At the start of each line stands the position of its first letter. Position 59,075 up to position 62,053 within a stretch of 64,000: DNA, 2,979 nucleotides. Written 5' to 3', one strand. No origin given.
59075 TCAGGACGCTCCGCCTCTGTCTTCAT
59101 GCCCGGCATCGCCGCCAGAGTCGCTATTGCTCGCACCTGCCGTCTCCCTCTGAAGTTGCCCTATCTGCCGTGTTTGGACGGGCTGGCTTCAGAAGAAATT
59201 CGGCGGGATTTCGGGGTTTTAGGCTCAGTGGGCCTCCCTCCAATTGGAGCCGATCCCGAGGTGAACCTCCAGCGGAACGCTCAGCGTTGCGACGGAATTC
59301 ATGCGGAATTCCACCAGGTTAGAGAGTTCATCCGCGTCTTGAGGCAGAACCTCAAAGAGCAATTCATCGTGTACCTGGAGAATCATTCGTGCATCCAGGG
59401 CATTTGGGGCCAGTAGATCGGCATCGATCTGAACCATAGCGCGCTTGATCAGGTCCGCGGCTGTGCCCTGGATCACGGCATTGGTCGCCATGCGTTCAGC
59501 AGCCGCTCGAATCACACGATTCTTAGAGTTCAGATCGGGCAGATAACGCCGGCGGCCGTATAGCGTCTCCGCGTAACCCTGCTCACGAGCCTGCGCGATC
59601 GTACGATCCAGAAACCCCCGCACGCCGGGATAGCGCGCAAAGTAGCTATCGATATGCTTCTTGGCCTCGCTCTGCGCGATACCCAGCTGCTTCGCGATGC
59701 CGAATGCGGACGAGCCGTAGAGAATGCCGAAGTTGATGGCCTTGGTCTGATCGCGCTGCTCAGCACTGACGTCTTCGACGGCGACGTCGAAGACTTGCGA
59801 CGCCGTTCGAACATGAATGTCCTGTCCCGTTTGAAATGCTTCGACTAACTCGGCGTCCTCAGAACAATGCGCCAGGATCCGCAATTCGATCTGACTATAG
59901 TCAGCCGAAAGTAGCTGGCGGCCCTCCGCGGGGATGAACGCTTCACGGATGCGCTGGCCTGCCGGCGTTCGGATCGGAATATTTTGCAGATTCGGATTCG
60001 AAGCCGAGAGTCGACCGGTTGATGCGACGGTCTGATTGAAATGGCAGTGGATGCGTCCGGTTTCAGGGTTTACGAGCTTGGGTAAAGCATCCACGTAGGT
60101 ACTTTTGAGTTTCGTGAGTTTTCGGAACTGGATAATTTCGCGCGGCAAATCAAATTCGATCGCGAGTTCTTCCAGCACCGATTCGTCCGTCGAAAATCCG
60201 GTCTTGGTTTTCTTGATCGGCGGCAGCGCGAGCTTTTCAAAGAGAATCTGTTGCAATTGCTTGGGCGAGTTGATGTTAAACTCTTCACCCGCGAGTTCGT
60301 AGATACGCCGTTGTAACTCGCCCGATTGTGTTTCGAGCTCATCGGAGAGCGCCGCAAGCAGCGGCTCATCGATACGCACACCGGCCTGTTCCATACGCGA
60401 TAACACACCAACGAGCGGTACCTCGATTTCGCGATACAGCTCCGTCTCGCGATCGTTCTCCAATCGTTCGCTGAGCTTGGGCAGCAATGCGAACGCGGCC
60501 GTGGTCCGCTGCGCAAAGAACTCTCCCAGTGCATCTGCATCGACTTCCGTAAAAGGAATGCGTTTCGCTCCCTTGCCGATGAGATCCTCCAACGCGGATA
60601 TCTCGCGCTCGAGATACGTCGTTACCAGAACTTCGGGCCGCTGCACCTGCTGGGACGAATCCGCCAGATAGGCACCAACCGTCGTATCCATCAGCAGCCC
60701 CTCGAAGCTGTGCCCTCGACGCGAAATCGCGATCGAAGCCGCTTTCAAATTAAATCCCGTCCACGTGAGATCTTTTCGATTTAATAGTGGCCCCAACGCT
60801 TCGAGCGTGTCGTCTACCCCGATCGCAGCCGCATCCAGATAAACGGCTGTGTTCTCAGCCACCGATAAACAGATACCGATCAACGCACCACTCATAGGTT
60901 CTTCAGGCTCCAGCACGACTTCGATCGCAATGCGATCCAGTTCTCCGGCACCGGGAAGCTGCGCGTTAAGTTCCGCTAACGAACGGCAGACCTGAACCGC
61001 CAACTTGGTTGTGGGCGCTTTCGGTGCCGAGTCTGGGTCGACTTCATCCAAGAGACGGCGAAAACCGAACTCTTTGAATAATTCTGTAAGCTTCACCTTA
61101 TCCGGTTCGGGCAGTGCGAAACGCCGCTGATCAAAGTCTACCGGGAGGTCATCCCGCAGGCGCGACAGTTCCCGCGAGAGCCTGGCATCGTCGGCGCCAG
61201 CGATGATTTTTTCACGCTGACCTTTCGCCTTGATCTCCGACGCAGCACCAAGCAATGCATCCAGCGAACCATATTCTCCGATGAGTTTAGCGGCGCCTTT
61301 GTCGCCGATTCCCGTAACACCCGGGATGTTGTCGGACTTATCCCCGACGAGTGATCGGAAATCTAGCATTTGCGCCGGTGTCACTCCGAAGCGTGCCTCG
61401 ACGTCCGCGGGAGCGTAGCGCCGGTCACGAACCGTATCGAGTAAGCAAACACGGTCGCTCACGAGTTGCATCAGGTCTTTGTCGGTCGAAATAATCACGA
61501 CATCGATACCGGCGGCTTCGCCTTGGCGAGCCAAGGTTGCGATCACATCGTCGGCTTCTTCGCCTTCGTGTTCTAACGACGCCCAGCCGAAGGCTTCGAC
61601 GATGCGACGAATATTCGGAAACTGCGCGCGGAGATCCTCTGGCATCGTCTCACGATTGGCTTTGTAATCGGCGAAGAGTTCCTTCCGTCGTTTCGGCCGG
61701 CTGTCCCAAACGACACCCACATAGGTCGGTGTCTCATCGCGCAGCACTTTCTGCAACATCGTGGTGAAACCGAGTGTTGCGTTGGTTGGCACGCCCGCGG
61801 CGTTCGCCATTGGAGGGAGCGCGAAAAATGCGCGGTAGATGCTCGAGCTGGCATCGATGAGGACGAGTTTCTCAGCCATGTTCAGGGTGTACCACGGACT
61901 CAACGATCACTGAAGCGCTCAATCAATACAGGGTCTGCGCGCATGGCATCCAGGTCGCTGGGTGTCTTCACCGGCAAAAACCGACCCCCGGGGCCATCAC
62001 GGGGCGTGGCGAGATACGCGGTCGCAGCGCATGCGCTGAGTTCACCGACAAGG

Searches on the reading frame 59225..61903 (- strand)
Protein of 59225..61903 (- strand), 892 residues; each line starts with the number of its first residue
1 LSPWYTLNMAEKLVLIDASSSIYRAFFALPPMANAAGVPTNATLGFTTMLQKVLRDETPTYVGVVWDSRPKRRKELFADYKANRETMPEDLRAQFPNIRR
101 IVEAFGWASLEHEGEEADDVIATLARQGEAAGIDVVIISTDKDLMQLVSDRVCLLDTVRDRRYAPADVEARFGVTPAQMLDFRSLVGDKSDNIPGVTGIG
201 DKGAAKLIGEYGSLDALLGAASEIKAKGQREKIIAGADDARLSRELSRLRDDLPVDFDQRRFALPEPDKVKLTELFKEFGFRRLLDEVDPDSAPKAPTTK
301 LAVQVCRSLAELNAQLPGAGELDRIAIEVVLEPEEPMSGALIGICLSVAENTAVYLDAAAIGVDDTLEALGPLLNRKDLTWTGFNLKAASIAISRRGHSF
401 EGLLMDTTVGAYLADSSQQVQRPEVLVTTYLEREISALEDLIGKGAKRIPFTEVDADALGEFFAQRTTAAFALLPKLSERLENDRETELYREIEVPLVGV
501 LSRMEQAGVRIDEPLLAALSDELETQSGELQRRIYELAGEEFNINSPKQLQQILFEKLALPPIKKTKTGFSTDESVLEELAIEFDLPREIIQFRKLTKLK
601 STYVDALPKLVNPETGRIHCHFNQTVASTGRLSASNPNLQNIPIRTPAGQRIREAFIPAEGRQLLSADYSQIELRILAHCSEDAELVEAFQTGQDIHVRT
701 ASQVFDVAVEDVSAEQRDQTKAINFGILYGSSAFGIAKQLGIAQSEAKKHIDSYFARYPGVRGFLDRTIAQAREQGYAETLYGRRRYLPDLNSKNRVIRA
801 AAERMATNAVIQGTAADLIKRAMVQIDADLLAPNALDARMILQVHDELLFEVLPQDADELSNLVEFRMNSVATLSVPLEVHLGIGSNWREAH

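Call 55: search_protein_families(library=pfam, proteins=[window:59225-61903:-], max_evalue=0.00001)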
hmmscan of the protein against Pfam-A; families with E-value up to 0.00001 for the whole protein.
window:59225-61903:- (892 aa): 4 families
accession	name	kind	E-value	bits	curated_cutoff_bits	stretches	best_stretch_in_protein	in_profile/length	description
PF00476.26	DNA_pol_A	-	5.8e-162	539.4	34.3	1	516-890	4-381/381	DNA polymerase family A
PF02739.22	5_3_exonuc_N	-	2.9e-55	186.9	34.3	1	12-173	1-164/164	5'-3' exonuclease, N-terminal resolvase-like domain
PF01367.25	5_3_exonuc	-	2.3e-29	102.2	40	1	174-269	1-96/97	5'-3' exonuclease, C-terminal SAM fold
PF22619.2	DNA_polI_exo1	-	6.8e-08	32.9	27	1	337-469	11-136/140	DNA polymerase I, ribonuclease H-like domain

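Call 57: find_homologous_proteins(query=window:59225-61903:-, max_evalue=1e-50)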
Query window:59225-61903:- (892 aa): 7814 proteins with E <= 1e-50 among 8000 candidates; the best 120 are listed.
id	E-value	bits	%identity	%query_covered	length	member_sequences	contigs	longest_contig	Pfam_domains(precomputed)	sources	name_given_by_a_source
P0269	0.0e+0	1936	100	99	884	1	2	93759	PF01367.26,PF02739.23,PF22619.3,PF00476.27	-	-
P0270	0.0e+0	1185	64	99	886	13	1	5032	PF01612.27,PF01367.26,PF02739.23,PF22619.3,PF00476.27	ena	-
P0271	0.0e+0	1183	64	99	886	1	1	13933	PF01612.27,PF01367.26,PF02739.23,PF22619.3,PF00476.27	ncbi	-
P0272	0.0e+0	1183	64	99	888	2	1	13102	PF01367.26,PF02739.23,PF22619.3,PF00476.27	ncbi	-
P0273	0.0e+0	1181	64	99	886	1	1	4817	PF01612.27,PF01367.26,PF02739.23,PF22619.3,PF00476.27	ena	-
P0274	0.0e+0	1176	63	99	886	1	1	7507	PF01612.27,PF01367.26,PF02739.23,PF22619.3,PF00476.27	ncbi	-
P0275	0.0e+0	1167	62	99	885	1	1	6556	PF01367.26,PF02739.23,PF22619.3,PF00476.27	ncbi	-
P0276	0.0e+0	1159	63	99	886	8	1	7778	PF01367.26,PF02739.23,PF22619.3,PF00476.27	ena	-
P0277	0.0e+0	1158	62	99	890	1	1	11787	PF01367.26,PF02739.23,PF22619.3,PF00476.27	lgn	-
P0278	0.0e+0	1151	63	99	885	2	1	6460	PF01367.26,PF02739.23,PF22619.3,PF00476.27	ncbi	-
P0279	0.0e+0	1141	62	99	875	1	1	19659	PF01367.26,PF02739.23,PF22619.3,PF00476.27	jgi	jgi:DNA polymerase-1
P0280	0.0e+0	1140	62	99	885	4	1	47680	PF01367.26,PF02739.23,PF22619.3,PF00476.27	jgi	jgi:DNA polymerase-1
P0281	0.0e+0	1138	63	99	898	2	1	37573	PF01367.26,PF02739.23,PF22619.3,PF00476.27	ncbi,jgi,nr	ncbi:MAG: DNA polymerase I [Deltaproteobacteria bacterium]|nr:DNA polymerase I [Deltaproteobacteria 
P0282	0.0e+0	1137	62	99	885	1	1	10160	PF01367.26,PF02739.23,PF22619.3,PF00476.27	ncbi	-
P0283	0.0e+0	1133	62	99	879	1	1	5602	PF01612.27,PF01367.26,PF02739.23,PF22619.3,PF00476.27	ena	-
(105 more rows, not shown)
